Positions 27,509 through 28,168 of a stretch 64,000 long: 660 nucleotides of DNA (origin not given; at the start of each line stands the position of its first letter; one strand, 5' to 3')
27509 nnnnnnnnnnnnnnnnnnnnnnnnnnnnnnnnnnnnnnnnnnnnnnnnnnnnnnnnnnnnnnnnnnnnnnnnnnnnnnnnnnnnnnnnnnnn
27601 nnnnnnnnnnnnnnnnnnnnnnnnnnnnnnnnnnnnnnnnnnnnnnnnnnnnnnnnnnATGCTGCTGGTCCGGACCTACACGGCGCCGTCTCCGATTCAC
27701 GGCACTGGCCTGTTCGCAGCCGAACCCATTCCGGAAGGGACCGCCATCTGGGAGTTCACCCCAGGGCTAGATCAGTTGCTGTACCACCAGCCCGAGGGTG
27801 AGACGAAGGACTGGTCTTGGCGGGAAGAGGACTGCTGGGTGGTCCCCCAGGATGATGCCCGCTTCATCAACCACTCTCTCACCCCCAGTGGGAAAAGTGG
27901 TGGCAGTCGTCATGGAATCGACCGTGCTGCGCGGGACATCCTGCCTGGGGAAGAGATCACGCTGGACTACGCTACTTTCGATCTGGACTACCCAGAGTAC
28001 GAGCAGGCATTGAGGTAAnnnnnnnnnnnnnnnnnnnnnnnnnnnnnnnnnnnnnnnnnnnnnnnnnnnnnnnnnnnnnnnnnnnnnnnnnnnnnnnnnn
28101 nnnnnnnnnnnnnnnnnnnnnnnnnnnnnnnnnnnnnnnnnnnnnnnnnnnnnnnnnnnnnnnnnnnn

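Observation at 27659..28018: Phage-encoded minimal SET-domain protein (lysine methyltransferase candidate)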

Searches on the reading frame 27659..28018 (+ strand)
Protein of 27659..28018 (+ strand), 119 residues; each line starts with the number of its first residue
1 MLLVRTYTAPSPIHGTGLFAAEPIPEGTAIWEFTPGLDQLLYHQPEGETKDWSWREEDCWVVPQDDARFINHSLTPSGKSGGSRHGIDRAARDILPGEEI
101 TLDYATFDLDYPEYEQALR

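Call 4: search_protein_families(library=pfam, proteins=[window:27659-28018:+], max_evalue=1)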
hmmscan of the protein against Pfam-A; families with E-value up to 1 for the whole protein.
window:27659-28018:+ (119 aa): 2 families
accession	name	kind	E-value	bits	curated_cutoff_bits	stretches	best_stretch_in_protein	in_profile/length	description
PF00856.33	SET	-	1.7e-11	44.9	22.4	1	15-104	1-104/105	SET domain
PF08666.17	SAF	-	0.14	13.2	21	0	90-102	6-18/63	SAF domain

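Call 5: search_solved_structures(query=window:27659-28015:+, max_evalue=1, show_alignments=3)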
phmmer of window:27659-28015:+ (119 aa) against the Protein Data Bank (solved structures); distinct sequences matched with E-value up to 1: 27.
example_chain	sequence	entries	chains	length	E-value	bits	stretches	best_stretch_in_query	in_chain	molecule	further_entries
7u5v_A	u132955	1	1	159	3.1e-06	30.3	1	10-105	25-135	Histone-lysine N-methyltransferase 2A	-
7w67_C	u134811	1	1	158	7.3e-06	29.1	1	10-105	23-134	Histone-lysine N-methyltransferase 2A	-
7w6a_C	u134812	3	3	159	7.5e-06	29.1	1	10-105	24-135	Histone-lysine N-methyltransferase 2A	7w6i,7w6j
2w5y_A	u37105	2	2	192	2.1e-05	27.6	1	10-105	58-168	HISTONE-LYSINE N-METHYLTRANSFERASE HRX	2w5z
5f5e_A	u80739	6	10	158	2.9e-05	27.1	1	10-105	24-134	Histone-lysine N-methyltransferase 2A | Histone-lysine N-methyltransferase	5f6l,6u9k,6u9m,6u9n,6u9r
6kiu_K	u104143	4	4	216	3e-05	27.1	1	10-105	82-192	Histone-lysine N-methyltransferase 2A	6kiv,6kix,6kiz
7ud5_K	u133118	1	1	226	3.4e-05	26.9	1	10-105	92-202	cDNA FLJ56846, highly similar to Zinc finger protein HRX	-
6pwv_C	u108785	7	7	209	7.2e-05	25.9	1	10-105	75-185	Histone-lysine N-methyltransferase 2A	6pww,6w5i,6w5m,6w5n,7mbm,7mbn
7bre_B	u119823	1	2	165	0.00021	24.4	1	11-105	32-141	Histone-lysine N-methyltransferase 2B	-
6chg_C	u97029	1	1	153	0.004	20.2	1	9-110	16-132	Histone-lysine N-methyltransferase, H3 lysine-4 specific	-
6ugm_M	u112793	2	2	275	0.024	17.7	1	9-110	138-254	Histone-lysine N-methyltransferase, H3 lysine-4 specific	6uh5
5f59_A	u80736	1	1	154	0.027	17.6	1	6-110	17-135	Histone-lysine N-methyltransferase 2C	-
4z4p_A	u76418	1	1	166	0.027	17.6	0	66-114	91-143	Histone-lysine N-methyltransferase 2D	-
5f6k_C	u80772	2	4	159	0.03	17.4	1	6-110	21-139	Histone-lysine N-methyltransferase 2C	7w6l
6bx3_E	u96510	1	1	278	0.031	17.4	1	66-108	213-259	Histone-lysine N-methyltransferase, H3 lysine-4 specific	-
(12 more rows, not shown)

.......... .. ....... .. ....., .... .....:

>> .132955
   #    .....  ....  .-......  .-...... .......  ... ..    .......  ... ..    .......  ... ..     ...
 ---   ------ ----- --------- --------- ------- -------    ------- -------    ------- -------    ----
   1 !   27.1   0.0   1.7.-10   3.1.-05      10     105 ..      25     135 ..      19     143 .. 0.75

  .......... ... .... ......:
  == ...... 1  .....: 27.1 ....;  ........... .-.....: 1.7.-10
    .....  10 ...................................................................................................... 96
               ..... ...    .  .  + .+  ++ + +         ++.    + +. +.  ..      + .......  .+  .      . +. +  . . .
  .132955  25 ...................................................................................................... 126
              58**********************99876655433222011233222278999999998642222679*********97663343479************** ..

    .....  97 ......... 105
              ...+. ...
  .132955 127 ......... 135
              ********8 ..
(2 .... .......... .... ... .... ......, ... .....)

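Call 6: search_protein_families(library=phrogs, proteins=[window:27659-28018:+], max_evalue=0.1)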
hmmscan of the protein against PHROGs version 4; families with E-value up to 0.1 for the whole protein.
window:27659-28018:+ (119 aa): 0 families

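Call 11: find_homologous_proteins(query=window:27659-28015:+, max_evalue=0.001)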
Query window:27659-28015:+ (119 aa): 67 proteins with E <= 0.001 among 87 candidates.
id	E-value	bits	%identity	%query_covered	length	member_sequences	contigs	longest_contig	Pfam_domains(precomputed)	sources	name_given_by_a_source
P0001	2.4e-51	191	100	69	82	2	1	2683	PF00856.34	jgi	-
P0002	7.0e-27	112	54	96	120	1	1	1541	PF00856.34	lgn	-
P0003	9.8e-21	92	47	91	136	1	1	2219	PF00856.34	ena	-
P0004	2.7e-20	90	45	98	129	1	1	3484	PF00856.34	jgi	jgi:hypothetical protein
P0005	4.3e-20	90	48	91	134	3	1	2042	PF00856.34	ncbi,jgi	-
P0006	6.1e-20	89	46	95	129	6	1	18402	PF00856.34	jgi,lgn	jgi:uncharacterized protein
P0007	1.4e-19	88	46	91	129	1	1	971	PF00856.34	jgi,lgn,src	-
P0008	2.3e-19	87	47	91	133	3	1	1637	PF00856.34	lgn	-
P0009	2.6e-19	87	49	87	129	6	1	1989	PF00856.34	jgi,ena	-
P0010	3.7e-19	87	47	87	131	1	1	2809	PF00856.34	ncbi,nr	ncbi:MAG TPA: SET domain-containing protein [Calidithermus sp.]|nr:SET domain-containing protein [Ca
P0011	4.5e-19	86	47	91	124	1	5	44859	PF00856.34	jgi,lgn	jgi:hypothetical protein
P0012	5.4e-19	86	47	91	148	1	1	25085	PF00856.34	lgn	-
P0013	1.2e-18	85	44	91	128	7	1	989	PF00856.34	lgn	-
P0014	2.1e-18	84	44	91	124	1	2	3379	PF00856.34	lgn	-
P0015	3.7e-18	84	46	87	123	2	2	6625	PF00856.34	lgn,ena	-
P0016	5.2e-18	83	47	95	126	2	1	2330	PF00856.34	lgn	-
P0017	7.2e-18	83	49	91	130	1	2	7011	PF00856.34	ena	-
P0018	8.2e-18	82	41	90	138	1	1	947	PF00856.34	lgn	-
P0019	9.9e-18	82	48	87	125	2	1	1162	PF00856.34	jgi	jgi:hypothetical protein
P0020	1.6e-17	81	44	95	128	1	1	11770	PF00856.34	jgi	jgi:SET domain-containing protein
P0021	1.7e-17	81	44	91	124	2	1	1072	PF00856.34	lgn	-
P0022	2.2e-17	81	46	95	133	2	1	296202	PF00856.34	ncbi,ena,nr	ncbi:MAG TPA: SET domain-containing protein [Pyrinomonadaceae bacterium]|nr:SET domain-containing pr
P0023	4.9e-17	80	47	87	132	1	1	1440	PF00856.34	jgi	jgi:uncharacterized protein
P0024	1.5e-16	78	47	91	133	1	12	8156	PF00856.34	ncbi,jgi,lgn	jgi:SET domain-containing protein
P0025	1.7e-16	78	44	96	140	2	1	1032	PF00856.34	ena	-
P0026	2.3e-16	78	44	94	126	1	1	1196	PF00856.34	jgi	jgi:SET domain-containing protein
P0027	5.5e-16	76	43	91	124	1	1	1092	PF00856.34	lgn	-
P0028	1.2e-15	75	43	91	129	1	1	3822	PF00856.34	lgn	-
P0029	1.6e-15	75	41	87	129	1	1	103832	PF00856.34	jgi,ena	-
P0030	1.8e-15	75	44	92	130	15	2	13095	PF00856.34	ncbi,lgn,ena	-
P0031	2.1e-15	75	44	87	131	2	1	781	PF00856.34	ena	-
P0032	5.6e-15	73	44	91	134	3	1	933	PF00856.34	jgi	-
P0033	6.1e-15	73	43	88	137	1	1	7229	PF00856.34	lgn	-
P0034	6.7e-15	73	44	92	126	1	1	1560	PF00856.34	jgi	jgi:SET domain-containing protein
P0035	1.5e-14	72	43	92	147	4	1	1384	PF00856.34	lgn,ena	-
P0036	1.6e-14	72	43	87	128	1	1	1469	PF00856.34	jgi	jgi:uncharacterized protein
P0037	1.9e-14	72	39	91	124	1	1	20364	PF00856.34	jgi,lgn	jgi:SET domain-containing protein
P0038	3.3e-14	71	38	92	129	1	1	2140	PF00856.34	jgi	jgi:hypothetical protein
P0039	4.3e-14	70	42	90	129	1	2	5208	PF00856.34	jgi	jgi:hypothetical protein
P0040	4.7e-14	70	42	88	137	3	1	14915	PF00856.34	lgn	-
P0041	7.6e-14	70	44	87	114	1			PF00856.34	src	-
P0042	2.0e-13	68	40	95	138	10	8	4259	PF00856.34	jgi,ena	-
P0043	2.4e-13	68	40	90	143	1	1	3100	PF00856.34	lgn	-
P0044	4.8e-13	67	40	92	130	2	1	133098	PF00856.34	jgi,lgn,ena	-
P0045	1.5e-12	65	41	92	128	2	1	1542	PF00856.34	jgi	-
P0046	3.1e-12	64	45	87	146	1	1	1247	PF00856.34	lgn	-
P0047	2.1e-11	62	43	91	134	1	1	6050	PF00856.34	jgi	-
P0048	2.2e-11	62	41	91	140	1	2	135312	PF00856.34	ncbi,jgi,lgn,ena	-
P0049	5.1e-11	60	42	92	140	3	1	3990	PF00856.34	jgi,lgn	jgi:hypothetical protein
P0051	6.3e-11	60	42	92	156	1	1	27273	PF00856.34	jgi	jgi:uncharacterized protein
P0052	9.1e-11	60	44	85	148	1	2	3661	PF00856.34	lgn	-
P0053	1.5e-10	59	39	90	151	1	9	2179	PF00856.34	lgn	-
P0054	2.2e-10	58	41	91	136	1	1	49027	PF00856.34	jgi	jgi:SET domain-containing protein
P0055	7.2e-10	57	40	90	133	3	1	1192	PF00856.34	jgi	-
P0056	1.7e-9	55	38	90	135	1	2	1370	PF00856.34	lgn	-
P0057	7.2e-9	53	42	69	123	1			PF00856.34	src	-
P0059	1.7e-6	46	38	85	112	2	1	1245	PF00856.34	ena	-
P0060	6.9e-6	44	38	87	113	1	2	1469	PF00856.34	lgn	-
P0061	2.0e-5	42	37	80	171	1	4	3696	PF00856.34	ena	-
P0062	9.9e-5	40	36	80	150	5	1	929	PF00856.34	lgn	-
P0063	3.6e-4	38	36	80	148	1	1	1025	PF00856.34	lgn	-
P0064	4.2e-4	38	34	92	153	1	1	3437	PF00856.34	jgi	jgi:uncharacterized protein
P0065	5.3e-4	38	38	81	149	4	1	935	PF00856.34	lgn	-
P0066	9.5e-4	37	35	92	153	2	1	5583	PF00856.34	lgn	-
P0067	9.6e-4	37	39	92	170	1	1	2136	PF00856.34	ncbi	-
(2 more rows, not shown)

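Call 12: search_dna_similar(query=window:27659-28015:+, collection=phages, mode=protein, max_evalue=0.01, max_rows=30)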
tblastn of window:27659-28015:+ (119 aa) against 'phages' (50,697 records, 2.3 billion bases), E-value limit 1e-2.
Records with a match: 1; places in all: 1; records where one place covers at least 80% of the query: 1.
Best place of each record, by identity: <60% 1.
By first word of the organism name: uncultured 1.
By host as written in the record: - 1.
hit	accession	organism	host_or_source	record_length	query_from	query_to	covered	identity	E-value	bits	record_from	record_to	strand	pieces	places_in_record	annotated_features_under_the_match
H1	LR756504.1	uncultured phage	metagenomic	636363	1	111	93%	35.9%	9e-12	66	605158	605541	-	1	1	record has no annotation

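Call 22: find_encoding_contigs(protein=window:27659-28018:+, flank=10000, max_places=4)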
Protein window:27659-28018:+ (119 aa): 2 contigs read that carry it; 2 places shown.
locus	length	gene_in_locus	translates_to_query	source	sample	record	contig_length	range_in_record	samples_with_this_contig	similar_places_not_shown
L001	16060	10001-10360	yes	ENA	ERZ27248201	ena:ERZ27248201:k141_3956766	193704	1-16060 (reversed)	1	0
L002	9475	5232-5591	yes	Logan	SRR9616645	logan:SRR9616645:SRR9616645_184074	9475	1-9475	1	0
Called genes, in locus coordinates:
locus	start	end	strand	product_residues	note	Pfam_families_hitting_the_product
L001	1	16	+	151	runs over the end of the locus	-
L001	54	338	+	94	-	-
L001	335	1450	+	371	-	-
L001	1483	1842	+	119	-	-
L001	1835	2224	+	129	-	-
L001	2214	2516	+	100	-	-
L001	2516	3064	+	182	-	-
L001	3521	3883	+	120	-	-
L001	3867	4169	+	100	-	-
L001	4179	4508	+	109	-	-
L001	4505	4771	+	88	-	-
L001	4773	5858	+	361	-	PF01510:Amidase_2 (weak), PF01471:PG_binding_1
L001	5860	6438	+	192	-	-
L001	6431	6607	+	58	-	PF19891:DUF6364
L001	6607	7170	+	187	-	-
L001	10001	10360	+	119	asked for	PF00856:SET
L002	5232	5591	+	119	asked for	PF00856:SET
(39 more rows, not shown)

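Call 25: search_solved_structures(query=A1, max_evalue=0.001, show_alignments=0)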
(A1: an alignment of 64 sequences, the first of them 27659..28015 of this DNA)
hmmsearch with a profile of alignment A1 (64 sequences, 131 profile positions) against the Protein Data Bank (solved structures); distinct sequences matched with E-value up to 0.001: 160 (the best 60 are shown).
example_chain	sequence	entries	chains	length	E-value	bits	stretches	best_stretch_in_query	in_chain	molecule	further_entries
7u5v_A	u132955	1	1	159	4.6e-27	97.5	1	8-123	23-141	Histone-lysine N-methyltransferase 2A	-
2w5y_A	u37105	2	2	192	5.5e-27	97.3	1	8-123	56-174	HISTONE-LYSINE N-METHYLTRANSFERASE HRX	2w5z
6kiu_K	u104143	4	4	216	7.3e-27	96.9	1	8-123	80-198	Histone-lysine N-methyltransferase 2A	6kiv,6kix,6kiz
7ud5_K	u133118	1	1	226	8.1e-27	96.7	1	8-123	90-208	cDNA FLJ56846, highly similar to Zinc finger protein HRX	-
5f5e_A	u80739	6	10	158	6.9e-26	93.7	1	8-124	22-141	Histone-lysine N-methyltransferase 2A | Histone-lysine N-methyltransferase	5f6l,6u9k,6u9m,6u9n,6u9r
6pwv_C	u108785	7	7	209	1.4e-25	92.8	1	8-123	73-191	Histone-lysine N-methyltransferase 2A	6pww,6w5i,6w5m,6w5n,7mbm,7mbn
7w67_C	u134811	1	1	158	1.5e-25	92.6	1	8-124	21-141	Histone-lysine N-methyltransferase 2A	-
7w6a_C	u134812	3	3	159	1.5e-25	92.6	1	8-124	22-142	Histone-lysine N-methyltransferase 2A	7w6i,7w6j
7bre_B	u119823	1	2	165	6.1e-24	87.4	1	8-123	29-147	Histone-lysine N-methyltransferase 2B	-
4z4p_A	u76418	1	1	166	7.1e-24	87.2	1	5-120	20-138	Histone-lysine N-methyltransferase 2D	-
5f59_A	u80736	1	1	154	4.9e-23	84.5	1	5-122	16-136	Histone-lysine N-methyltransferase 2C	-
5f6k_C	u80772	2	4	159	5.4e-23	84.3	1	5-122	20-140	Histone-lysine N-methyltransferase 2C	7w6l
6kiw_K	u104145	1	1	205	9.6e-23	83.5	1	5-122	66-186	Histone-lysine N-methyltransferase 2C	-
9yle_K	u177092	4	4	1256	2.6e-22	82.1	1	5-121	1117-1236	[histone H3]-lysine(4) N-methyltransferase,Histone-lysine N-methyltransferase 2D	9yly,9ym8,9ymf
9yl3_K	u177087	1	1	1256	2.6e-22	82.1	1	5-121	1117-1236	[histone H3]-lysine(4) N-methyltransferase,Histone-lysine N-methyltransferase 2D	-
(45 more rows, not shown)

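Call 27: find_related_loci(query=A1, collection=viral_contigs, flank=10000)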
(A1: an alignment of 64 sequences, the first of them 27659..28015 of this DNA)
Query A1 (119 aa) in viral_contigs; peptide patterns used: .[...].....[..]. (x = any residue, [..] = any of these).
593 stretches matched a pattern; 117 encode a relative of the query (tblastn E <= 1e-3); the best 80 are kept; 80 distinct loci.
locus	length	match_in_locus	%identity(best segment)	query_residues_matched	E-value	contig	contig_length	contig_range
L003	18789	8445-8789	41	1-107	4e-20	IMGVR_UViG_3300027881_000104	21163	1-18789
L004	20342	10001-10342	42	1-107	2e-19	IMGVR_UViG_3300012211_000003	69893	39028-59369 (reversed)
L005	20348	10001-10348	37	1-115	8e-18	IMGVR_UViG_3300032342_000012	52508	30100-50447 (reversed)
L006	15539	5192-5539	37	1-115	8e-18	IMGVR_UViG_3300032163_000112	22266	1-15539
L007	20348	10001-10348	37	1-115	8e-18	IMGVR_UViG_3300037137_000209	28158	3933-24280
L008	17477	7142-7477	41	1-105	7e-17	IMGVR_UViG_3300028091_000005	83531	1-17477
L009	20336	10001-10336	41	1-105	7e-17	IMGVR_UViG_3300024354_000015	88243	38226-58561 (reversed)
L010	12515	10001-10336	41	1-105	7e-17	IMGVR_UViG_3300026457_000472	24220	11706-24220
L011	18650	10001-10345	35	1-108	1e-16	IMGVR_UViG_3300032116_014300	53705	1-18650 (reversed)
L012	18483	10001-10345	35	1-108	1e-16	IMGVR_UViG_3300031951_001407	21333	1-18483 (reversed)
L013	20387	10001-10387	36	1-118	1e-16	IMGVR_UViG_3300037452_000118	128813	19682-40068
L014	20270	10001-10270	39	7-116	4e-14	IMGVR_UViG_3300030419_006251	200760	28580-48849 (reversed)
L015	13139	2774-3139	34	1-108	7e-14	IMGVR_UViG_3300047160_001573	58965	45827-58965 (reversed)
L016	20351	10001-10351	33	1-110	9e-14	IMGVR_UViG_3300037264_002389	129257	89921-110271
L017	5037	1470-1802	37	1-104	1e-13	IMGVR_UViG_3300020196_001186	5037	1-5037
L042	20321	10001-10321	32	5-105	3e-6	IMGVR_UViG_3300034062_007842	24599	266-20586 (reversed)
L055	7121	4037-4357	32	5-105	3e-6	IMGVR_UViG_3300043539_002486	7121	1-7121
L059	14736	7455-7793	33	5-111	5e-6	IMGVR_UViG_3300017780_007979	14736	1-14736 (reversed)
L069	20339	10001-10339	35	5-108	6e-6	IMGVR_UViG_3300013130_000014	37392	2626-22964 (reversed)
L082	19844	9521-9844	31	4-105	2e-5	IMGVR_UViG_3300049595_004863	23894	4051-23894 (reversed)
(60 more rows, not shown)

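Call 30: predict_structure(alignment_id=A1)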
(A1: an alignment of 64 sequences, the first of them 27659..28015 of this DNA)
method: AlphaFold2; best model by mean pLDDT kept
length: 119 residues; sequences in the alignment: 64
mean_pLDDT: 95.5   pTM: 0.87
mean pLDDT of the five models: 95.5, 95.3, 95.2, 95.0, 94.7
residues with pLDDT >= 90: 106; 70-90: 13; 50-70: 0; < 50: 0
segments of 3 or more residues with pLDDT < 50: none
pLDDT, mean of each block of 10 residues (from residue 1): 98 96 99 96 94 95 97 97 93 99 96 86
secondary structure, 60 per line:
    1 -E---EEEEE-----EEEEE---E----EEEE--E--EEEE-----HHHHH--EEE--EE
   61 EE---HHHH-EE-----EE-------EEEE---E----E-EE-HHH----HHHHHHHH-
elements in order: E6-10 E16-20 E29-32 E38-41 H47-51 E54-56 E59-62 H66-69 E87-90 H111-118

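Call 33: fold_search(model_id=the predicted structure, library=pdb)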
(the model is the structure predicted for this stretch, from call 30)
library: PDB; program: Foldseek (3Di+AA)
matches with E <= 10: 474; with E <= 0.001: 326
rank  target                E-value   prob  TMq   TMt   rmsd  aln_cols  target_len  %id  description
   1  6u9n_B                2.7e-07  1.00  0.63  0.51   4.2       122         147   30  MLL1 SET N3861I/Q3867L bound to inhibitor 14 (TC-5139) (released 2020-07-01)
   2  6u9n_A                3.2e-07  1.00  0.63  0.51   4.2       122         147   30  MLL1 SET N3861I/Q3867L bound to inhibitor 14 (TC-5139) (released 2020-07-01)
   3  3kma_A                5.2e-07  1.00  0.71  0.80   3.0       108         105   22  Crystal Structure of vSET under Condition A (released 2010-11-10)
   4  6u9m_A                5.2e-07  1.00  0.63  0.51   4.2       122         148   30  MLL1 SET N3861I/Q3867L bound to inhibitor 16 (TC-5109) (released 2020-07-01)
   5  7u5v_A                6.6e-07  1.00  0.63  0.61   4.4       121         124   30  Crystal structure of the Mixed Lineage Leukaemia (MLL1) SET Domain with the cofactor product S-Adenosylhomocysteine an (released 2023-09-27)
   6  6u9k_A                7.8e-07  1.00  0.64  0.52   4.1       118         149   30  MLL1 SET N3861I/Q3867L bound to inhibitor 18 (TC-5153) (released 2020-07-01)
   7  6u9k_B                1.1e-06  1.00  0.62  0.51   4.3       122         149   30  MLL1 SET N3861I/Q3867L bound to inhibitor 18 (TC-5153) (released 2020-07-01)
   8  8fyh_A                1.2e-06  1.00  0.71  0.19   3.5       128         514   23  G4 RNA-mediated PRC2 dimer (released 2023-10-04)
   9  7w67_C                1.2e-06  1.00  0.62  0.48   4.2       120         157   30  The crystal structure of MLL1 (N3861I/Q3867L/C3882SS)-RBBP5-ASH2L in complex with H3K4me0 peptide (released 2022-09-07)
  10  7w6l_C                1.4e-06  1.00  0.64  0.49   3.3       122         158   24  The crystal structure of MLL3-RBBP5-ASH2L in complex with H3K4me0 peptide (released 2022-09-07)
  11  5f5e                  2.1e-06  1.00  0.62  0.51   4.5       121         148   30  The Crystal Structure of MLL1 SET domain with N3816I/Q3867L mutation (released 2016-02-24)
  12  7w6l_E                2.1e-06  1.00  0.62  0.50   4.3       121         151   26  The crystal structure of MLL3-RBBP5-ASH2L in complex with H3K4me0 peptide (released 2022-09-07)
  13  7w6j_C                2.3e-06  1.00  0.62  0.48   4.1       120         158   30  The crystal structure of MLL1 (N3861I/Q3867L/C3882SS)-RBBP5-ASH2L in complex with H3K4me2 peptide (released 2022-09-07)
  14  7bre_E                3.2e-06  1.00  0.64  0.48   4.8       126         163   29  The crystal structure of MLL2 in complex with ASH2L and RBBP5 (released 2020-07-22)
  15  5ij7_A                3.4e-06  1.00  0.68  0.20   3.5       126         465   25  Structure of Hs/AcPRC2 in complex with a pyridone inhibitor (released 2016-05-04)
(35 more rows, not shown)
